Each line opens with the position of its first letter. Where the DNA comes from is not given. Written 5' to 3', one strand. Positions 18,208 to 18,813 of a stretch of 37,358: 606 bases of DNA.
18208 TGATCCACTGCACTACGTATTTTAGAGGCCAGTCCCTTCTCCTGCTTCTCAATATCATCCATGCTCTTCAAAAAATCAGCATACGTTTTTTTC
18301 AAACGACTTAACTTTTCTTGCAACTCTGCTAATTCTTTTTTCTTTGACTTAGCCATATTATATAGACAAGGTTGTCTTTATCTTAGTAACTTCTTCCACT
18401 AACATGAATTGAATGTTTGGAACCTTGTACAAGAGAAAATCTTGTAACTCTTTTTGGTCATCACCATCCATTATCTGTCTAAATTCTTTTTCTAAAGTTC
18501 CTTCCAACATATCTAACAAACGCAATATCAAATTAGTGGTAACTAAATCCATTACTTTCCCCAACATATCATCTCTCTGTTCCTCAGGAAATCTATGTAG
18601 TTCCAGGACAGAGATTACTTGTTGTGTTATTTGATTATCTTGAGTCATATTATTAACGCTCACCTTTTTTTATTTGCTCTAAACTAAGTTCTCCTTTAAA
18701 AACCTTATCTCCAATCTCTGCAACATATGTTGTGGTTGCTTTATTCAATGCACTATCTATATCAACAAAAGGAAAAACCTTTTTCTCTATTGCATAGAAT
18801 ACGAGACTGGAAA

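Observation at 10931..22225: Tightly coupled four-gene operon encoding two giant acidic MORN-repeat proteins and two small helical proteins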

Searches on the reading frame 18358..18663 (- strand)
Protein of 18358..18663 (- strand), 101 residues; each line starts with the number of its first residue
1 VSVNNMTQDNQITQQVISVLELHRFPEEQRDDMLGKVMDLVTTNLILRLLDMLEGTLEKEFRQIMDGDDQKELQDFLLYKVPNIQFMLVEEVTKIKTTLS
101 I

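Call 7: search_protein_families(library=pfam, proteins=[window:18358-18663:-], max_evalue=0.1)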
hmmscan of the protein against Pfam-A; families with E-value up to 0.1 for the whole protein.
window:18358-18663:- (101 aa): 1 family
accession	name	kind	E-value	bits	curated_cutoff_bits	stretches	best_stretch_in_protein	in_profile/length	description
PF21861.2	RepB_C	-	0.045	14.2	27.3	0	28-53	2-27/58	Replication protein RepB, C-terminal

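Call 11: find_encoding_contigs(protein=window:18358-18663:-, flank=10000, max_places=6)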
Protein window:18358-18663:- (101 aa): no gene with exactly this product is on record in the collection.

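Call 18: search_protein_families(library=pfam, proteins=[window:18358-18663:-], max_evalue=10)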
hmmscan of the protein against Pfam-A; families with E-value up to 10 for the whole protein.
window:18358-18663:- (101 aa): 2 families
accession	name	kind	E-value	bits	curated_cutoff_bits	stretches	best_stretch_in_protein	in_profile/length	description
PF21861.2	RepB_C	-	0.045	14.2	27.3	1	28-53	2-27/58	Replication protein RepB, C-terminal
PF18908.5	DUF5663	-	0.12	13.4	23.7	1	40-97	25-82/84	Protein of unknown function (DUF5663)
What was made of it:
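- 18358..18648 (-): DUF5663-family small protein. It is 96 aa from the ATG at 18648; the ORF opens at the GTG at 18663, which would give 101 aa. Pfam DUF5663 only E 0.12 for this member (call 18).
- On DUF5663 (PF18908): The direct scan is sub-threshold (E 0.12, 13.4 bits vs 23.7; positions 25-82 of 84; call 18).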

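Call 19: search_protein_families(library=phrogs, proteins=[window:18358-18663:-], max_evalue=0.01)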
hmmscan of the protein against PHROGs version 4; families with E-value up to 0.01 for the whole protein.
window:18358-18663:- (101 aa): 0 families

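Call 20: search_protein_families(library=ncbifam, proteins=[window:18358-18663:-], max_evalue=0.01)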
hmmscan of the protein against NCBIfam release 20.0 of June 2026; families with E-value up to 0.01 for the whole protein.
window:18358-18663:- (101 aa): 0 families

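Call 48: search_protein_families(library=pfam, alignment_id=A2, max_evalue=0.01)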
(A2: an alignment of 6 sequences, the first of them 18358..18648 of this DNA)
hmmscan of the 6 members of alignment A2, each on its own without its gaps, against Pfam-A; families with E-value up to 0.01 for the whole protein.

A. member 1, window:18358-18648:- (96 aa): 0 families

B. families by the number of members that match (of 6 scanned): 2 families
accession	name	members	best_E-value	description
PF18908.5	DUF5663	5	7.4e-09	Protein of unknown function (DUF5663)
PF17027.11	Bromo_TP_like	1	0.009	Histone-fold protein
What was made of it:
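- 18358..18648 (-): Five of 6 syntenic homologs hit PF18908 (best 7.4e-9, call 48).
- On DUF5663 (PF18908): Five of 6 syntenic homologs match (best 7.4e-9, call 48).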

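Call 62: find_homologous_proteins(query=A3, max_evalue=0.001)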
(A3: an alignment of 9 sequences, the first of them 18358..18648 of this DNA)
Query A3 (9 sequences) (96 aa, profile of the alignment): 29 proteins with E <= 0.001 among 1469 candidates.
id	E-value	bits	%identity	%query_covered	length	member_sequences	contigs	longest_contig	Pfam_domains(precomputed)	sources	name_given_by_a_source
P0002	3.3e-32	129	30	44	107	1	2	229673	PF18908.7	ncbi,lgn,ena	-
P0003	2.9e-31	126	29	22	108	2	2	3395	PF18908.7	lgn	-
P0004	5.6e-30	121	-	-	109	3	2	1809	PF18908.7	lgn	-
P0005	8.5e-30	121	-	-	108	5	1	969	PF18908.7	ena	-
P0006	1.8e-29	120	28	67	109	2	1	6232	PF18908.7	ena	-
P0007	2.0e-29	120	30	27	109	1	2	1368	PF18908.7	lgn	-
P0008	5.4e-29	118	-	-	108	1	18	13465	PF18908.7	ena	-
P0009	2.7e-28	116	-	-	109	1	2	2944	PF18908.7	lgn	-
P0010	1.1e-27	114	-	-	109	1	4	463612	PF18908.7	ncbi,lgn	-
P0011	1.3e-27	114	41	23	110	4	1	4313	PF18908.7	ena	-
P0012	6.6e-27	112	38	41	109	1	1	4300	PF18908.7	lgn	-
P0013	8.6e-27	111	-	-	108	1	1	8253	PF18908.7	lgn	-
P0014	1.3e-26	111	-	-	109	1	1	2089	PF18908.7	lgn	-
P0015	2.7e-26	110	-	-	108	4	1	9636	PF18908.7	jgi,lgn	jgi:hypothetical protein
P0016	2.9e-26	109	21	79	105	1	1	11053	PF18908.7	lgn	-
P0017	3.8e-26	109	-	-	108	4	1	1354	PF18908.7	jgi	jgi:hypothetical protein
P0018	9.7e-26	108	-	-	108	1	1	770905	PF18908.7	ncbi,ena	-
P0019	3.3e-25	106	-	-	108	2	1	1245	PF18908.7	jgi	-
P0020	4.4e-25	106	33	36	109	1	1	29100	PF18908.7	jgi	-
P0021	7.7e-25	105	30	27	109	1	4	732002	PF18908.7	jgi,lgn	jgi:glutamine synthetase type III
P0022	7.8e-25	105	-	-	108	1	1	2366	PF18908.7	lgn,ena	-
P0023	1.5e-24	104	-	-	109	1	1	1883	PF18908.7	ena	-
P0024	3.7e-24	103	-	-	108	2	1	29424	PF18908.7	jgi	jgi:hypothetical protein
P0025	5.7e-24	102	99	100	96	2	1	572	PF18908.7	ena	-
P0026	1.6e-23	101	-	-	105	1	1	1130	PF18908.7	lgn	-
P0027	4.6e-23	99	33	27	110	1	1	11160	PF18908.7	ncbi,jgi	jgi:hypothetical protein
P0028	4.1e-13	67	-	-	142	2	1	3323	-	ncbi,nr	ncbi:MAG: hypothetical protein HY341_00175 [Candidatus Kerfeldbacteria bacterium]|nr:hypothetical pr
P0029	3.3e-12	64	32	92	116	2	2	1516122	PF18908.7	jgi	jgi:H2-forming N5,N10-methylenetetrahydromethanopterin dehydrogenase-like enzyme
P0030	3.7e-11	61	-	-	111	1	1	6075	-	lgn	-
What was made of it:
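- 18358..18648 (-): The 99%-identical P0025 carries a precomputed PF18908 assignment (call 62).
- On DUF5663 (PF18908): The 99%-identical P0025 carries PF18908.7 (call 62).
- Closest known: Pfam DUF5663. Same: The 96/101-aa protein belongs to this family through its syntenic homologs and through a precomputed assignment on a 99%-identical sequence (calls 48, 62).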

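Call 63: find_encoding_contigs(protein=P0018, flank=10000, max_places=2)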
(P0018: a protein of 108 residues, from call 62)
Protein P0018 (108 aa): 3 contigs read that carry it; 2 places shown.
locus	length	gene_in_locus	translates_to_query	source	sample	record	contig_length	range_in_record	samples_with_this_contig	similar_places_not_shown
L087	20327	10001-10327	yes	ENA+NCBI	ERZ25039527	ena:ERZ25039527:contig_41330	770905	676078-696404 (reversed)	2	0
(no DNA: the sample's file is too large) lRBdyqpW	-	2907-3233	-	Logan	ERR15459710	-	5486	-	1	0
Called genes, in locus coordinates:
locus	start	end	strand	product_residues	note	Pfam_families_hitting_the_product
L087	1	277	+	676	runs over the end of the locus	PF22745:Nlig-Ia, PF01653:DNA_ligase_aden, PF03120:OB_DNA_ligase, PF00633:HHH (faint), PF12826:HHH_2, PF14520:HHH_5, PF00533:BRCT, PF12738:PTCB-BRCT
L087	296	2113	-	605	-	PF00009:GTP_EFTU, PF01926:MMR_HSR1 (weak), PF22042:EF-G_D2, PF03144:GTP_EFTU_D2, PF00679:EFG_C, PF21018:BipA_C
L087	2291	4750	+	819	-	PF01326:PPDK_N, PF00391:PEP-utilizers, PF02896:PEP-utilizers_C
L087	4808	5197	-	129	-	-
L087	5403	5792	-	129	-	-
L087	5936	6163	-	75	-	PF00453:Ribosomal_L20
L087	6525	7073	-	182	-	PF05198:IF3_N, PF00707:IF3_C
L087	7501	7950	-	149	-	PF01668:SmpB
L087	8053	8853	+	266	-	-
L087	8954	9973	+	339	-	-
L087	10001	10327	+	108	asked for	PF18908:DUF5663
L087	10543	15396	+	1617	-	-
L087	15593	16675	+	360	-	PF16697:Yop-YscD_cpl (weak), PF00498:FHA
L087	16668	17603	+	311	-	-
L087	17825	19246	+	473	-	-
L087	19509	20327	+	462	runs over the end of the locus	-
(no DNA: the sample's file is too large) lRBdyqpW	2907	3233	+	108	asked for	PF18908:DUF5663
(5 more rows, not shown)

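Call 64: find_encoding_contigs(protein=P0021, flank=10000, max_places=2)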
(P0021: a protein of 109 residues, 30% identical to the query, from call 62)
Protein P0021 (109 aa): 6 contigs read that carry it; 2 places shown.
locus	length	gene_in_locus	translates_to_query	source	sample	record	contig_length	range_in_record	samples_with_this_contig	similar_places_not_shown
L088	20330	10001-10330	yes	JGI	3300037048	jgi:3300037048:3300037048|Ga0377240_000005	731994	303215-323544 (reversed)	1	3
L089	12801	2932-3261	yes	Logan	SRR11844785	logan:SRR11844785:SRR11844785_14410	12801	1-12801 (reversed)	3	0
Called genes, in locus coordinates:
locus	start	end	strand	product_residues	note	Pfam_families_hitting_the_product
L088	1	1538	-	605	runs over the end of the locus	PF00009:GTP_EFTU, PF01926:MMR_HSR1 (weak), PF22042:EF-G_D2 (weak), PF03144:GTP_EFTU_D2, PF00679:EFG_C, PF21018:BipA_C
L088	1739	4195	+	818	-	PF01326:PPDK_N, PF00391:PEP-utilizers, PF02896:PEP-utilizers_C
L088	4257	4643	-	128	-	-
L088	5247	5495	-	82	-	-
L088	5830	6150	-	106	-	PF00453:Ribosomal_L20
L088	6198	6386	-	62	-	PF01632:Ribosomal_L35p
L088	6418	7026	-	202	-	PF05198:IF3_N, PF00707:IF3_C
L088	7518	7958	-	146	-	PF01668:SmpB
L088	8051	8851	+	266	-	-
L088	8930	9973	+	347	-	-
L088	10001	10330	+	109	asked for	PF18908:DUF5663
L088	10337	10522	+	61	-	-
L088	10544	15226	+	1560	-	-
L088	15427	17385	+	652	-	PF00498:FHA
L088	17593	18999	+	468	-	-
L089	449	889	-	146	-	PF01668:SmpB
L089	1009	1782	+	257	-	-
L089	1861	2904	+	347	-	-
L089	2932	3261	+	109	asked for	PF18908:DUF5663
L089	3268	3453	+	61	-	-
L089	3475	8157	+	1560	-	-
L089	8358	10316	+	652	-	PF00498:FHA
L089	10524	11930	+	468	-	-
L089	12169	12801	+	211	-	?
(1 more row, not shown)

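Call 65: find_encoding_contigs(protein=P0029, flank=10000, max_places=2)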
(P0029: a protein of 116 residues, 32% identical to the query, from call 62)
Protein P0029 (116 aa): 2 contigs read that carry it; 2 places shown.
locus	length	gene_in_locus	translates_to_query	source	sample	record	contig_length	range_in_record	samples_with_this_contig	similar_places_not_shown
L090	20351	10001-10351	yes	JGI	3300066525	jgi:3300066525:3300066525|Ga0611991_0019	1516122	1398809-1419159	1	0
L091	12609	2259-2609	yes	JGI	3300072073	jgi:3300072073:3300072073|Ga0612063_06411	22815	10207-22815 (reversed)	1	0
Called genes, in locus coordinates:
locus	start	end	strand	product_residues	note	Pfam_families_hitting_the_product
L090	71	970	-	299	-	-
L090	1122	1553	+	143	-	-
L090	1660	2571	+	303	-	PF13793:Pribosyltran_N, PF00156:Pribosyltran, PF14572:Pribosyl_synth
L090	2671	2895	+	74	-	-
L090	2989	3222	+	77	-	PF01035:DNA_binding_1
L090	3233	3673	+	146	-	PF01161:PBP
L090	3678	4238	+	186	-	PF02834:LigT_PEase, PF13563:2_5_RNA_ligase2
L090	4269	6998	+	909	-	PF00690:Cation_ATPase_N, PF00122:E1-E2_ATPase, PF13246:Cation_ATPase, PF00702:Hydrolase, PF00689:Cation_ATPase_C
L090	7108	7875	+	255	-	PF13098:Thioredoxin_2, PF13462:Thioredoxin_4, PF01323:DSBA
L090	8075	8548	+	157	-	-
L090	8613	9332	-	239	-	-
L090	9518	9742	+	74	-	-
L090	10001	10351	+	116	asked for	PF18908:DUF5663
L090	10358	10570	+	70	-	-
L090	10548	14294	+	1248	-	-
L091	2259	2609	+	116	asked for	PF18908:DUF5663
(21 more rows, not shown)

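Call 76: search_protein_families(library=padloc, proteins=[window:18358-18663:-], max_evalue=0.01)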
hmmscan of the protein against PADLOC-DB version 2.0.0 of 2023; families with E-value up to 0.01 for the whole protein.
window:18358-18663:- (101 aa): 0 families

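Call 78: predict_structure(alignment_id=A4)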
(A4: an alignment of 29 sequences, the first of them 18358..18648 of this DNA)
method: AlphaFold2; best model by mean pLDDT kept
length: 96 residues; sequences in the alignment: 29
mean_pLDDT: 86.3   pTM: 0.67
mean pLDDT of the five models: 86.3, 85.6, 84.6, 84.6, 81.6
residues with pLDDT >= 90: 21; 70-90: 70; 50-70: 4; < 50: 1
segments of 3 or more residues with pLDDT < 50: none
pLDDT, mean of each block of 10 residues (from residue 1): 72 88 91 89 88 89 85 87 90 81
secondary structure, 60 per line:
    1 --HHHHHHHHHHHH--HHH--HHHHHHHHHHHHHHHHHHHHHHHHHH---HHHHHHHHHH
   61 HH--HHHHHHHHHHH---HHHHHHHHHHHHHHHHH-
elements in order: H3-14 H22-47 H51-62 H65-75 H79-95

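Call 82: fold_search(model_id=the predicted structure, library=pdb)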
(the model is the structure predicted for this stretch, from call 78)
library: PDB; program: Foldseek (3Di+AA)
matches with E <= 10: 48; with E <= 0.001: 0
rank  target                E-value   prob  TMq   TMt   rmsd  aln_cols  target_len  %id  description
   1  4j7j_B                2.2e+00  0.08  0.24  0.26  12.9        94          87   10  The crystal structure of a secreted protein EsxB (Mutant G53A) from Bacillus anthracis str. Sterne (released 2013-03-06)
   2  1zxo_F                2.9e+00  0.08  0.23  0.10  11.0        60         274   22  X-ray Crystal Structure of Protein Q8A1P1 from Bacteroides thetaiotaomicron. Northeast Structural Genomics Consortium  (released 2005-07-05)
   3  1zxo_B                3.5e+00  0.08  0.22  0.10  10.9        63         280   21  X-ray Crystal Structure of Protein Q8A1P1 from Bacteroides thetaiotaomicron. Northeast Structural Genomics Consortium  (released 2005-07-05)
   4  5xsj_L                3.9e+00  0.06  0.27  0.23  12.4       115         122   14  XylFII-LytSN complex (released 2017-08-02)
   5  7uhb_K                4.4e+00  0.08  0.25  0.31  10.4        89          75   15  SARS-CoV-2 spike in complex with AHB2-2GS-SB175 (local refinement of the RBD and AHB2) (released 2022-06-08)
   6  9div_B                4.4e+00  0.06  0.25  0.18  15.0        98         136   14  The crystal structure of de novo designed ChuA binding protein C8 (released 2025-05-21)
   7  1orj_D                4.4e+00  0.05  0.25  0.20  10.4        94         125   19  FLAGELLAR EXPORT CHAPERONE (released 2003-09-16)
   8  2kub_MODEL_1_A        4.9e+00  0.08  0.26  0.30  10.5        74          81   15  Solution structure of the alpha subdomain of the major non-repeat unit of Fap1 fimbriae of Streptococcus paras (released 2010-07-21)
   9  4x8k_A                4.9e+00  0.03  0.21  0.19  12.2       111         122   14  Mycobacterium tuberculosis RbpA-SID in complex with SigmaA domain 2 (released 2015-06-03)
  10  9div_C                4.9e+00  0.03  0.21  0.15  14.7       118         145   10  The crystal structure of de novo designed ChuA binding protein C8 (released 2025-05-21)
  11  8i9p_Li               5.2e+00  0.11  0.29  0.31   9.5        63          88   14  Cryo-EM structure of a Chaetomium thermophilum pre-60S ribosomal subunit - State Mak16 (released 2023-05-17)
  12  3dvu_A                5.2e+00  0.04  0.26  0.22  12.3       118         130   13  Crystal structure of the complex of murine gamma-herpesvirus 68 Bcl-2 homolog M11 and the Beclin 1 BH3 domain (released 2008-10-07)
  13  9div_A                5.2e+00  0.04  0.25  0.18  15.0        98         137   14  The crystal structure of de novo designed ChuA binding protein C8 (released 2025-05-21)
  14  9cwp_K                5.9e+00  0.07  0.24  0.31   9.7        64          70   19  Local refinement of the SARS-CoV-2 BA.2.86 RBD in complex with TRI2-2 minibinder (released 2026-01-21)
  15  8oqw_A                5.9e+00  0.06  0.24  0.11  10.8        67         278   12  Crystal structure of Tannerella forsythia MurNAc kinase MurK (released 2023-08-02)
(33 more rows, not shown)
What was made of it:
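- On Type VII secretion substrates (WXG100/LXG with partners): The DUF5663 model vs EsxB gives E 2.2 and TM 0.24 (call 82).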

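Call 85: find_encoding_contigs(protein=P0028, flank=10000, max_places=2)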
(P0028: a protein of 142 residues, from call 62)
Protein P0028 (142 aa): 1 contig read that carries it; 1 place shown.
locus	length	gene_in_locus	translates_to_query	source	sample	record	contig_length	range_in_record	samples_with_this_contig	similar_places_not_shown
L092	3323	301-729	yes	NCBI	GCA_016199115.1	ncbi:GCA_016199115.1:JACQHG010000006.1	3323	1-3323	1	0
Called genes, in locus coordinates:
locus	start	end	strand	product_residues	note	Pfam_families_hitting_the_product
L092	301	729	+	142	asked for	-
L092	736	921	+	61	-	-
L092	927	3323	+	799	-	?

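Call 86: find_encoding_contigs(protein=P0030, flank=10000, max_places=2)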
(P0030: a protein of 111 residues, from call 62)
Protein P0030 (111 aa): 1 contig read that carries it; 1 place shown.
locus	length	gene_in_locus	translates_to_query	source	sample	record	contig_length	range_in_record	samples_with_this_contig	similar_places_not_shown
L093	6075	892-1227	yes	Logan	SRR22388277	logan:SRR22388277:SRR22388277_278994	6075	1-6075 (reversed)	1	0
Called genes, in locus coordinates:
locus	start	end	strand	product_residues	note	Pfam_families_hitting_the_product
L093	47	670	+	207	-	-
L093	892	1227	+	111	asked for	-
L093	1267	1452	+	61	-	-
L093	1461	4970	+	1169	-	-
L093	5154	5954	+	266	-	-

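Call 87: find_encoding_contigs(protein=P0027, flank=10000, max_places=2)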
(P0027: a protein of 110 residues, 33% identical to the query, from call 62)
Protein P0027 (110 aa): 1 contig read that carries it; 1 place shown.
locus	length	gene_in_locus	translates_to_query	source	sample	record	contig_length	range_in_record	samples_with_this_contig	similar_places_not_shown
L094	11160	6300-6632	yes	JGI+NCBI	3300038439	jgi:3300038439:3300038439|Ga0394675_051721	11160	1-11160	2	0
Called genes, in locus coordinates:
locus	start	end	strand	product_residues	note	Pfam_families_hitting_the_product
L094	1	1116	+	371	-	?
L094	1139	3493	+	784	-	PF01326:PPDK_N, PF00391:PEP-utilizers, PF02896:PEP-utilizers_C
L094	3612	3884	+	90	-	-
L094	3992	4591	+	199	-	PF13462:Thioredoxin_4, PF01323:DSBA, PF13743:Thioredoxin_5 (faint)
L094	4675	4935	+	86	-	-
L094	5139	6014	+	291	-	PF01790:LGT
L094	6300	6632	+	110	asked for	PF18908:DUF5663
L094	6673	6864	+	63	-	-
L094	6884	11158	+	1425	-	?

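Call 101: find_related_loci(query=P0018, collection=viral_contigs, flank=8000)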
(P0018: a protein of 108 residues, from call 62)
Query P0018 (108 aa) in viral_contigs; peptide patterns used: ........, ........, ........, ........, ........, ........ (x = any residue, [..] = any of these).
10 stretches matched a pattern; 2 encode a relative of the query (tblastn E <= 1e-3); 2 distinct loci.
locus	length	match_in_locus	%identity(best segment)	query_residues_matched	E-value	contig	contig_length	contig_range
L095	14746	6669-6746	59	65-91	1e-4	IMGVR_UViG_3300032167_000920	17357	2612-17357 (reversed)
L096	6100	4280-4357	59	65-91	1e-4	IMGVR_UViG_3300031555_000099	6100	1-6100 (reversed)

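Call 102: find_related_loci(query=window:18358-18648:-, collection=viral_contigs, flank=8000)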
Query window:18358-18648:- (96 aa) in viral_contigs; peptide patterns used: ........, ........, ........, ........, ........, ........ (x = any residue, [..] = any of these).
18 stretches matched a pattern, but none encodes a relative of the query by tblastn (E <= 1e-3).
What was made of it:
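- A relative's protein (P0018) gives only two 27-residue partial matches (calls 101, 102).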

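Call 107: search_solved_structures(query=A6, max_evalue=1)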
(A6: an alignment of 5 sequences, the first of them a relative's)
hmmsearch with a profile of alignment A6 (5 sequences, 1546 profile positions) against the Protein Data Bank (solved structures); distinct sequences matched with E-value up to 1: 9.
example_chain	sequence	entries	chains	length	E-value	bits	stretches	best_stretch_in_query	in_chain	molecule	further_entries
4tql_A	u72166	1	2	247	0.022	15.4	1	106-324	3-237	Three helix bundle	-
9tqb_F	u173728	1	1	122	0.036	14.7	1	206-305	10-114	SNAPIN protein homolog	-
8tzk_E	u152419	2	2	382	0.14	12.7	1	198-420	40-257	Peptidase M23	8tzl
6yrl_A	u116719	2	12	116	0.16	12.6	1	215-298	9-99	Centriole protein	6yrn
8qae_A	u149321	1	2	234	0.61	10.6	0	207-330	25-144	sc-apCC-6-SLLA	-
1jog_A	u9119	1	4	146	0.78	10.2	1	606-670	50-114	HYPOTHETICAL PROTEIN HI0074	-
4l8i_A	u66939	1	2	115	0.91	10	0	208-293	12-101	RSV epitope scaffold FFL_005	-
6xgc_B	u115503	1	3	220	0.99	9.9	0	243-343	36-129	Hemagglutinin HA2 chain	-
9r1o_A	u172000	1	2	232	1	9.9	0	206-261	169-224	sc-apCC-6-DPH-NR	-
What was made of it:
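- Tried and rejected: Only coiled-coil noise (call 107).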
